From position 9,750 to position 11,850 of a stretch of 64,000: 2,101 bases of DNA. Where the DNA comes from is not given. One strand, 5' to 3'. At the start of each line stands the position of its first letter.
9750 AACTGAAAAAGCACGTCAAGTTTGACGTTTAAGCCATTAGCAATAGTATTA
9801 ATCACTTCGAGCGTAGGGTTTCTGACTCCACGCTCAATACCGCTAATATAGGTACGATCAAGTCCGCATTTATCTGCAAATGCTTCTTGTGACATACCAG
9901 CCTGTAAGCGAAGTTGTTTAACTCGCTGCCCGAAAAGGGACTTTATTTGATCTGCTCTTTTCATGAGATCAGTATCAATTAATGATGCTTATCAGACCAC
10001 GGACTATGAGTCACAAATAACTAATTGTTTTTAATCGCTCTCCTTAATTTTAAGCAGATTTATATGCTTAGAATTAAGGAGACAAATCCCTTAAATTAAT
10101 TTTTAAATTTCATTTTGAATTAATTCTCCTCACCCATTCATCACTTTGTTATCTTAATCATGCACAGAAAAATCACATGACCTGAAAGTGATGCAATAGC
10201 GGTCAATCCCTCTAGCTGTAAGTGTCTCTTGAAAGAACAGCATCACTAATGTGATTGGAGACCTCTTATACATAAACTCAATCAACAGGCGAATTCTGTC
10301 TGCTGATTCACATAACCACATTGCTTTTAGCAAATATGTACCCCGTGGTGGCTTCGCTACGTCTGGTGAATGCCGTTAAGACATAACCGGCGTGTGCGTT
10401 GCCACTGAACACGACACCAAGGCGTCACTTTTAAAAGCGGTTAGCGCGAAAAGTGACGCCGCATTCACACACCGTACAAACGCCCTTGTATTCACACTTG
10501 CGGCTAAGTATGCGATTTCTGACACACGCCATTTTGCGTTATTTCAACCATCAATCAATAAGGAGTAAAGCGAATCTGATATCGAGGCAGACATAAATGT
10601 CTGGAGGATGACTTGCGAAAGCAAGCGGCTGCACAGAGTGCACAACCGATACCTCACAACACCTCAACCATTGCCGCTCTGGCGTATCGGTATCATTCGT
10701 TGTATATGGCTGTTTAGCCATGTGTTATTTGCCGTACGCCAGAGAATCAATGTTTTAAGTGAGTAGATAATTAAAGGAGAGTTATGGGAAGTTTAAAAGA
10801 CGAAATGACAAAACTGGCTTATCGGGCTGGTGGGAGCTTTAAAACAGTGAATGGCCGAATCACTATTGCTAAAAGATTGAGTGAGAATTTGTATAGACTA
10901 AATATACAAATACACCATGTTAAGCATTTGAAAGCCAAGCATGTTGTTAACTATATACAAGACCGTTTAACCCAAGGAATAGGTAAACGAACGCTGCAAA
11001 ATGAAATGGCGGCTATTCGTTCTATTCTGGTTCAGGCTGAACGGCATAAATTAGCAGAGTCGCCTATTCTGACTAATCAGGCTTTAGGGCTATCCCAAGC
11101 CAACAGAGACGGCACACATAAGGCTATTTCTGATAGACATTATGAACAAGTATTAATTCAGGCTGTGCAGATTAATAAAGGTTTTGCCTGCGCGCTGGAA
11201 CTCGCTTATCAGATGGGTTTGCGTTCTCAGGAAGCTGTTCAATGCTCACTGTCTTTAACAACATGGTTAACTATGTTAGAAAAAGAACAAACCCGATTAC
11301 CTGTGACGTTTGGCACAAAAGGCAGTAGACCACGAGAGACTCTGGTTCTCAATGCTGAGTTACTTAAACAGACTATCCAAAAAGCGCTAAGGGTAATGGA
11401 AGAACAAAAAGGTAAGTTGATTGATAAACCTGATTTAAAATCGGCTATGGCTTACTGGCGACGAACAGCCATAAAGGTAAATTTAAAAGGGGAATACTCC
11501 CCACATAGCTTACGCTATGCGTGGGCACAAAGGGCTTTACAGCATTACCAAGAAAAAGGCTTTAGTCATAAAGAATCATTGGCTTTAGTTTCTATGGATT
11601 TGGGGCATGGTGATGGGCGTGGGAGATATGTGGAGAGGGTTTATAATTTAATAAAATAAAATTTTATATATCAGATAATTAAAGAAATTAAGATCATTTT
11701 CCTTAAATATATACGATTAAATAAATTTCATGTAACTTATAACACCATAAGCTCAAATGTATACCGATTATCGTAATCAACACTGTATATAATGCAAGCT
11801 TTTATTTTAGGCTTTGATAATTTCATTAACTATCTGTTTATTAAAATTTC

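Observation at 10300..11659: GC-rich, hairpin-dense 470-bp non-coding block directly upstream of a second tyrosine-recombinase-like gene.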

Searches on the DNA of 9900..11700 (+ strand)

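Call 5: search_rna_families(source=window, start=9900, end=11000, threshold=evalue, max_evalue=10, show_alignments=3)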
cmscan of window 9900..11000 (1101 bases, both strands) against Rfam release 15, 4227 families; matches with E-value up to 10: 14.
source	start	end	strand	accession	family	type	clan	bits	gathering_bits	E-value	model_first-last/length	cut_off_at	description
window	10570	10699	+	RF02957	EFASI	Gene; sRNA;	-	104.6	51.2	2.5e-22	1-133/133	no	EFASI RNA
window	10038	10106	+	RF01065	23S-methyl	Cis-reg;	-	35.3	50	0.0013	1-102/102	no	23S methyl RNA motif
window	10034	10081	-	RF03463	mir-3036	Gene; miRNA;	-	23.4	70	0.22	1-58/58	no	mir-3036 microRNA precursor family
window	10019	10099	-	RF03601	MIR7993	Gene; miRNA;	-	20.1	100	1.1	1-138/138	no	MIR7993 microRNA precursor family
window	10039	10082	+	RF03743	MIR7696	Gene; miRNA;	-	18.5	83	2.1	1-88/88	no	MIR7696 microRNA precursor family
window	9977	10030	-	RF02477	GlsR9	Gene; snRNA; snoRNA; CD-box;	-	18.1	95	0.53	1-79/79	no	Small nucleolar RNA GlsR9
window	10738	10847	-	RF01956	NEAT1_2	Gene; lncRNA;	-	17.2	60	0.64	1-116/116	no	Nuclear enriched abundant transcript 1 conserved region 2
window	10039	10082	-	RF03800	mir-4477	Gene; miRNA;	-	17.2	74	3.7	1-81/81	no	mir-4477 microRNA precursor family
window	10039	10082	+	RF03800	mir-4477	Gene; miRNA;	-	16.9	74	4.4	1-81/81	no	mir-4477 microRNA precursor family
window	10716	10821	-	RF01504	Afu_254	Gene; sRNA;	-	16.7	60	6.7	1-158/158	no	A. fumigatus sRNA Afu_254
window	10413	10468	-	RF00665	mir-290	Gene; miRNA;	CL00096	16.1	51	5.1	1-70/70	no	mir-290 microRNA precursor family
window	10039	10081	-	RF03776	mir-2068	Gene; miRNA;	-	15.2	99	5.9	1-68/68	no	mir-2068 microRNA precursor family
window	10389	10428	+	RF03032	narK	Cis-reg;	-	13.9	43.2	9.8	1-72/72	no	narK RNA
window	10039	10082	-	RF04207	MIR5048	Gene; miRNA;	-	12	160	3.7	1-356/356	no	MIR5048 microRNA precursor family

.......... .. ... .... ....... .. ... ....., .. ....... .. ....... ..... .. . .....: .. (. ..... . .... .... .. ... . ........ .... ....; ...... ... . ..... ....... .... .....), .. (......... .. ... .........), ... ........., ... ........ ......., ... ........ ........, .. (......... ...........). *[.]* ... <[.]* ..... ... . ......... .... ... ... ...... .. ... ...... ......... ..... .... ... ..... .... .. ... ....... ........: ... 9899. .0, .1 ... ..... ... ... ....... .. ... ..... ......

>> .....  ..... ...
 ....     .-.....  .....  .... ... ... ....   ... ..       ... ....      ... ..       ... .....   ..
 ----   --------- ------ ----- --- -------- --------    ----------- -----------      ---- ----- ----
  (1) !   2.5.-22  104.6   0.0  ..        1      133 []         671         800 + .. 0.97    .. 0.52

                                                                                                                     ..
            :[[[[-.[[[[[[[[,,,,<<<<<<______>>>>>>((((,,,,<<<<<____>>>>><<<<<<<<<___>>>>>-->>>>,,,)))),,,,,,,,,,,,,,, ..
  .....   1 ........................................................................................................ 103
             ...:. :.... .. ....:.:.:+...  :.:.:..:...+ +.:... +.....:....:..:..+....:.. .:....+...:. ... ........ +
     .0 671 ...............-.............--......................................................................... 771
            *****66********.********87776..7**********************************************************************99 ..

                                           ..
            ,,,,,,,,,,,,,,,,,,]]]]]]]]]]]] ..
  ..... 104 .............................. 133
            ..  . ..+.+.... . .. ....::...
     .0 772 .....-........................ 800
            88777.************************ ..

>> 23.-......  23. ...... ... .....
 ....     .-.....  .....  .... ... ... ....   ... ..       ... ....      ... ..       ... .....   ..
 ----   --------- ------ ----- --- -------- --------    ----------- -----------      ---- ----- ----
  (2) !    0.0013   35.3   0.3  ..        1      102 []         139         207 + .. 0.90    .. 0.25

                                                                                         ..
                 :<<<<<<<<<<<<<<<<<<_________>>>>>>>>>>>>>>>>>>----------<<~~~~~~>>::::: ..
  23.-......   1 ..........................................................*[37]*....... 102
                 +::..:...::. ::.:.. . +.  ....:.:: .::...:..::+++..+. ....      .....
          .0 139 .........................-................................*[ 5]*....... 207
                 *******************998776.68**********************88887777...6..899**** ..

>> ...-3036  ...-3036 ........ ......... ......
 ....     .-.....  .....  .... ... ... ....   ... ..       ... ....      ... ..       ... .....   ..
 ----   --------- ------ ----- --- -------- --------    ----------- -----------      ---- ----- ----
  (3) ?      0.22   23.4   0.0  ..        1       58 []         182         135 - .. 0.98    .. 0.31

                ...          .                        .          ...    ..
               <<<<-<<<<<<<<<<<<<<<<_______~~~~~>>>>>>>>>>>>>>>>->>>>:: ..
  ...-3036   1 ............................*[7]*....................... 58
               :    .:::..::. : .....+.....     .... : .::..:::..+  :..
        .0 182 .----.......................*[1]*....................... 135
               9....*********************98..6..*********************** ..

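Call 11: search_dna_similar(query=window:10100-11700:+, collection=plasmids, mode=distant, max_rows=30)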
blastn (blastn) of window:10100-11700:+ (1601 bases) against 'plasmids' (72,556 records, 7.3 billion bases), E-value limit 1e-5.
Records with a match: 5; places in all: 5; records where one place covers at least 80% of the query: 0.
Best place of each record, by identity: 80-90% 2; 60-80% 3.
By first word of the organism name: Salmonella 3; Klebsiella 2.
By predicted mobility (MOB-suite, as given by PLSDB): non-mobilizable 4; conjugative 1.
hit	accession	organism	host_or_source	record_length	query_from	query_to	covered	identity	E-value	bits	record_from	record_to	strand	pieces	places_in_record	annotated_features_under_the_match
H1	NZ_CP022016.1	Salmonella enterica subsp. enterica serovar India str. ...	-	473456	1383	1544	10%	69.8%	3e-9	73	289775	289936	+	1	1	integrase domain-containing protein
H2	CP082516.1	Salmonella enterica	animal-chicken-young chicken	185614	1390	1544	10%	69.7%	4e-8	69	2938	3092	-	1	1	integrase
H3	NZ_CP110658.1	Salmonella enterica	stool,Homo sapiens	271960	1390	1544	10%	69.7%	4e-8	69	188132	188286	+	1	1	integrase domain-containing protein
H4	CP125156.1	Klebsiella pneumoniae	-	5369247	1483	1547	4%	81.5%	5e-7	64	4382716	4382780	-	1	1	integrase domain-containing protein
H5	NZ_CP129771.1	Klebsiella pneumoniae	Homo sapiens,whole organism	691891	1483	1547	4%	81.5%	5e-7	64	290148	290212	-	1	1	integrase domain-containing protein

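Call 12: search_dna_similar(query=window:10100-11700:+, collection=ecoli_genomes, mode=distant, max_rows=20)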
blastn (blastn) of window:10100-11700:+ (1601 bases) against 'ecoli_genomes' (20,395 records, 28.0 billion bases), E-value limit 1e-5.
Records with a match: 40; places in all: 43; records where one place covers at least 80% of the query: 0.
Genomes with a match: 40 of 5426; with a place that covers at least 80% of the query: 0. Places per genome that has any: lowest 1, median 1, highest 2. On chromosomes: 43 places; on plasmids: 0.
Best place of each record, by identity: 80-90% 29; 60-80% 11.
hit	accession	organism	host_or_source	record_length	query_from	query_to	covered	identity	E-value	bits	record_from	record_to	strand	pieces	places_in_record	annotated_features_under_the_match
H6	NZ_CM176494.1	Escherichia coli strain Eco_24-2013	canine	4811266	1193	1544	22%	64.6%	5e-7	67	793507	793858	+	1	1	integrase domain-containing protein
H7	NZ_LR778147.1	Escherichia coli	sediment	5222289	1306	1544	15%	67.2%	4e-8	70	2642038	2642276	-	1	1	integrase domain-containing protein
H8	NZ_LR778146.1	Escherichia coli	soil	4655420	1395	1545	9%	71.7%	3e-9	74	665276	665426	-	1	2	integrase domain-containing protein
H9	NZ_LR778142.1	Escherichia coli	soil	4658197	1395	1545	9%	71.7%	3e-9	74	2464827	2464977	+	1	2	integrase domain-containing protein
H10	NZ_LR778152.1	Escherichia coli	water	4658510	1395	1545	9%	71.2%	1e-7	68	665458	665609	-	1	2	integrase domain-containing protein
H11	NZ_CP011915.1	Escherichia coli strain PSUO2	Gallus gallus domesticus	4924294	1395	1545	9%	70.2%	4e-8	71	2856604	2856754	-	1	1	integrase domain-containing protein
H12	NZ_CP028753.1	Escherichia coli strain A22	possum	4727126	1395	1545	9%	70.2%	4e-8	71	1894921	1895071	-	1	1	integrase domain-containing protein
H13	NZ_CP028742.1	Escherichia coli strain A33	Perameles nasuta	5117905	1395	1545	9%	70.2%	4e-8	71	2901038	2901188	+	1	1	integrase domain-containing protein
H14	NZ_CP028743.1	Escherichia coli strain A32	Phascolarctos cinereus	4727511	1395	1545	9%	70.2%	4e-8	71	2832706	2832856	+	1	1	integrase domain-containing protein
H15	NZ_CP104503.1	Escherichia coli strain E1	Poultry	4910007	1395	1545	9%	70.2%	4e-8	71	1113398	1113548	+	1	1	integrase domain-containing protein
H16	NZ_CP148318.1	Escherichia coli strain Z1323MEC0001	Mammal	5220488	1395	1545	9%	70.2%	4e-8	71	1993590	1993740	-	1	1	integrase domain-containing protein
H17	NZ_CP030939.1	Escherichia coli strain AMSHJX01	Giant panda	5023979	500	569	4%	80.0%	2e-6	64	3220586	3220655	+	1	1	none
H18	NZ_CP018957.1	Escherichia coli strain Ecol_316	Homo sapiens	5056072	500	569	4%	80.0%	2e-6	64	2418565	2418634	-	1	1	none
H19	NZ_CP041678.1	Escherichia coli strain ESBL 15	Homo sapiens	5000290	500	569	4%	80.0%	2e-6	64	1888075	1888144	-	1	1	none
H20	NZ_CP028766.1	Escherichia coli strain A8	mice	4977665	500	569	4%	80.0%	2e-6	64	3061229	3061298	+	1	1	none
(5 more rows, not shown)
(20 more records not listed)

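Call 15: get_annotated_region(hit=H17, flank=6000)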
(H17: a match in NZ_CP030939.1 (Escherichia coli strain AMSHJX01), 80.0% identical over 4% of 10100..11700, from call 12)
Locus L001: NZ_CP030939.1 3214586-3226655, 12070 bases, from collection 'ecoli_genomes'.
description: Escherichia coli strain AMSHJX01 chromosome, complete genome
organism: Escherichia coli strain AMSHJX01 (NCBI taxid 562)
replicon: chromosome; assembly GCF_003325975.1
host: Giant panda; source: feces; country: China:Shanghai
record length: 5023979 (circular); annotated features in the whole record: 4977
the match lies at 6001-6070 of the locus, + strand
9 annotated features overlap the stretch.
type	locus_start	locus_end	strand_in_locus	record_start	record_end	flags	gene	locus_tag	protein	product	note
CDS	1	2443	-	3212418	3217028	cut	-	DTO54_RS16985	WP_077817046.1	PAAR-like domain-containing protein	-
CDS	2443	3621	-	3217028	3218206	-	-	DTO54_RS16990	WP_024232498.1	DUF2169 family type VI secretion system accessory protein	-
CDS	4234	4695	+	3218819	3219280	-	-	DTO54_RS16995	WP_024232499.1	hypothetical protein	-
CDS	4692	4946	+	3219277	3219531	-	-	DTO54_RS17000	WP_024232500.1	helix-turn-helix domain-containing protein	-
CDS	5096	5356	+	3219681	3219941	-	-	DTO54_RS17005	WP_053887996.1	HigA family addiction module antitoxin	-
CDS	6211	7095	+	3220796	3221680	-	-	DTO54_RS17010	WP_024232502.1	integrase domain-containing protein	-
CDS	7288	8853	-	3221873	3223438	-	-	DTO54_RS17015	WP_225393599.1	hypothetical protein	-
CDS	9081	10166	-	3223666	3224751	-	-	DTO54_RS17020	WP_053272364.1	DUF4297 domain-containing protein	-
CDS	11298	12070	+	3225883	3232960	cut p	yeeJ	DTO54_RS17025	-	inverse autotransporter adhesin YeeJ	frameshifted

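Call 77: search_rna_families(sources=[L005, L008, L012, L002, L010, L016, L029, L073], threshold=gathering)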
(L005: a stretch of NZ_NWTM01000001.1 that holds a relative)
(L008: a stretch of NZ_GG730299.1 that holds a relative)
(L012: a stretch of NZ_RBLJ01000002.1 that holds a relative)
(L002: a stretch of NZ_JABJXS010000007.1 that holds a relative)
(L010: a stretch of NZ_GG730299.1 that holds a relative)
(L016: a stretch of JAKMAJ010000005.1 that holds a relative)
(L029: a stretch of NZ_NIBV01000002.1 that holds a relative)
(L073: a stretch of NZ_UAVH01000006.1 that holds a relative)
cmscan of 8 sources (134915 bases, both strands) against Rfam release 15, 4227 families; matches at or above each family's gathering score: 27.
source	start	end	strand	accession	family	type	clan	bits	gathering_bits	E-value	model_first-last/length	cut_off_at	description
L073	1449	1812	+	RF00023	tmRNA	Gene;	CL00001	282.6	47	1.1e-114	1-374/374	no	transfer-messenger RNA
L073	1902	2025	+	RF01405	STnc490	Gene; sRNA;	-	152.6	56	4.3e-31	1-124/124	no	STnc490 Hfq binding RNA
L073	7801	7929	+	RF02957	EFASI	Gene; sRNA;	-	118.7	51.2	8.9e-24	1-133/133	no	EFASI RNA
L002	7773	7903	+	RF02957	EFASI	Gene; sRNA;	-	115.9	51.2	4.6e-23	1-133/133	no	EFASI RNA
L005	7789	7919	+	RF02957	EFASI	Gene; sRNA;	-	112.2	51.2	3.8e-22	1-133/133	no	EFASI RNA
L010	7812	7939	+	RF02957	EFASI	Gene; sRNA;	-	106.5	51.2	1e-20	1-133/133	no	EFASI RNA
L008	7792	7920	+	RF02957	EFASI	Gene; sRNA;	-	100.1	51.2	4.1e-19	1-133/133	no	EFASI RNA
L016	7811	7939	+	RF02957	EFASI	Gene; sRNA;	-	99.2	51.2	6.7e-19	1-133/133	no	EFASI RNA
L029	7789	7916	+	RF02957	EFASI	Gene; sRNA;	-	97.9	51.2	1.4e-18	1-133/133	no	EFASI RNA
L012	7791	7917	+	RF02957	EFASI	Gene; sRNA;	-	91.2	51.2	6.8e-17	1-133/133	no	EFASI RNA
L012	9256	9343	+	RF01695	C4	Gene; antisense;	CL00128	78.2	45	2.8e-13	1-87/87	no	C4 antisense RNA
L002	5593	5679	+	RF01695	C4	Gene; antisense;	CL00128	78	45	3e-13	1-87/87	no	C4 antisense RNA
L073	9233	9320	+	RF01695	C4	Gene; antisense;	CL00128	77.4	45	4.2e-13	1-87/87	no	C4 antisense RNA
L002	5489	5565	+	RF01394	isrK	Gene; sRNA;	-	76.4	50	3e-14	1-77/77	no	isrK Hfq binding RNA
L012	7068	7260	+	RF01728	STAXI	Gene; sRNA;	-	75.9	40.5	8e-14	1-153/153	no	STAXI RNA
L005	9237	9324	+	RF01695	C4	Gene; antisense;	CL00128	75.5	45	1.3e-12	1-87/87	no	C4 antisense RNA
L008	6122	6207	+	RF01695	C4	Gene; antisense;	CL00128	75.2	45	1.5e-12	1-87/87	no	C4 antisense RNA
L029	9014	9099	+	RF01695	C4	Gene; antisense;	CL00128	73.7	45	3.5e-12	1-87/87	no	C4 antisense RNA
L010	6154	6242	+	RF01695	C4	Gene; antisense;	CL00128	71.6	45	1.2e-11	1-87/87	no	C4 antisense RNA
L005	7105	7295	+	RF01728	STAXI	Gene; sRNA;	-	65.3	40.5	3.7e-11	1-153/153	no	STAXI RNA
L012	13941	14022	-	RF00005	tRNA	Gene; tRNA;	CL00001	59.6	29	4.9e-10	1-71/71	no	tRNA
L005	15526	15607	-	RF00005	tRNA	Gene; tRNA;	CL00001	59.4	29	5.6e-10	1-71/71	no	tRNA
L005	9130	9214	+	RF01394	isrK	Gene; sRNA;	-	56.4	50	4.4e-09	1-77/77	no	isrK Hfq binding RNA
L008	10462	10535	-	RF00005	tRNA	Gene; tRNA;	CL00001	54.9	29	9.2e-09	1-71/71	no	tRNA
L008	14178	14203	-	RF03131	L25-Gammaproteobacteria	Cis-reg; leader;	-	46.9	34.1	2.1e-07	1-26/26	no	L25-Gammaproteobacteria ribosomal protein leader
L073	7136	7322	+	RF01728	STAXI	Gene; sRNA;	-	46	40.5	2.7e-06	1-153/153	no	STAXI RNA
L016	7329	7456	+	RF01754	radC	Cis-reg;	-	45.4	40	4.5e-05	1-149/149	no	radC RNA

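Call 90: search_dna_similar(query=L001:5811-7095:+, collection=ecoli_genomes, mode=distant, max_rows=40, rows=spread)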
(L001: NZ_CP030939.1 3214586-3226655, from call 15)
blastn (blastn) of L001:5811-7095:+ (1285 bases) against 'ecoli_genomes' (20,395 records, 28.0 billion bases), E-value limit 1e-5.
Records with a match: 609; places in all: 736; records where one place covers at least 80% of the query: 163.
Genomes with a match: 609 of 5426; with a place that covers at least 80% of the query: 163. Places per genome that has any: lowest 1, median 1, highest 3. On chromosomes: 736 places; on plasmids: 0.
Best place of each record, by identity: >=99% 10; 95-99% 2; 90-95% 138; 80-90% 5; 60-80% 454.
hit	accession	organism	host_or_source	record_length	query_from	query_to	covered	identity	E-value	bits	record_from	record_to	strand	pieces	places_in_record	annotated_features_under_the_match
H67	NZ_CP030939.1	Escherichia coli strain AMSHJX01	Giant panda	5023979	1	1285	100%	100.0%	0e+0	2318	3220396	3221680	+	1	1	integrase domain-containing protein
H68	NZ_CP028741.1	Escherichia coli strain A34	Genetta maculata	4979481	1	1283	100%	92.6%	0e+0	1903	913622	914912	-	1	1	integrase domain-containing protein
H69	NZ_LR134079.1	Escherichia coli strain NCTC9112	missing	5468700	1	1263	98%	93.7%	0e+0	1922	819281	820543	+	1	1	integrase domain-containing protein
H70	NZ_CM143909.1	Escherichia coli strain E01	Homo sapiens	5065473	1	1283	100%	91.6%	0e+0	1841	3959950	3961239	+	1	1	integrase domain-containing protein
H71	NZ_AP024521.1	Escherichia coli strain E189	Equus caballus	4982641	1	1285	86%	94.8%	0e+0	1725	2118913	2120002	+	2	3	integrase domain-containing protein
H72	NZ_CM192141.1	Escherichia coli strain Ec-U9-1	Homo sapiens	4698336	1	1285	86%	94.8%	0e+0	1725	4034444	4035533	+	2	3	integrase domain-containing protein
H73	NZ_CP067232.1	Escherichia coli strain SBF45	surface water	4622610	1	1283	82%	93.8%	0e+0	1622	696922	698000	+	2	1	integrase domain-containing protein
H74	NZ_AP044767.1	Escherichia coli strain TK3887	calf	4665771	1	1283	82%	93.8%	0e+0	1622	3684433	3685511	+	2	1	integrase domain-containing protein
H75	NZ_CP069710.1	Escherichia coli strain EA2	pig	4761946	1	1262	98%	71.7%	1e-178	636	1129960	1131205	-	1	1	integrase domain-containing protein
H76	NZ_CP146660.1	Escherichia coli strain MS 57-2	Homo sapiens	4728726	1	1262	98%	70.6%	5e-158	567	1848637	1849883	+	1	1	integrase domain-containing protein | hypothetical protein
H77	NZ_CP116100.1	Escherichia coli strain DETEC-P881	ICU patient oral swab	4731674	149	1262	87%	71.8%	1e-159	572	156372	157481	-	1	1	integrase domain-containing protein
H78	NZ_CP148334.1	Escherichia coli strain Z1323HEC0423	Homo sapiens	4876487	189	1283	74%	68.2%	2e-55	294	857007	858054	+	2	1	integrase domain-containing protein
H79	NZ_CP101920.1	Escherichia coli strain QA-1986 630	missing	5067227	1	1283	52%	90.7%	0e+0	924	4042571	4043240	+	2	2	integrase domain-containing protein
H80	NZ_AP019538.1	Escherichia coli strain THO-008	Homo sapiens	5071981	601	1283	53%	88.0%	0e+0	859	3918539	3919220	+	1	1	integrase domain-containing protein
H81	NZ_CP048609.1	Escherichia coli strain STEFF_1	WWTPs effluent Shatin WWTPs_1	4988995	569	1283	56%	71.0%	2e-92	350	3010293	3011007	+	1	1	integrase domain-containing protein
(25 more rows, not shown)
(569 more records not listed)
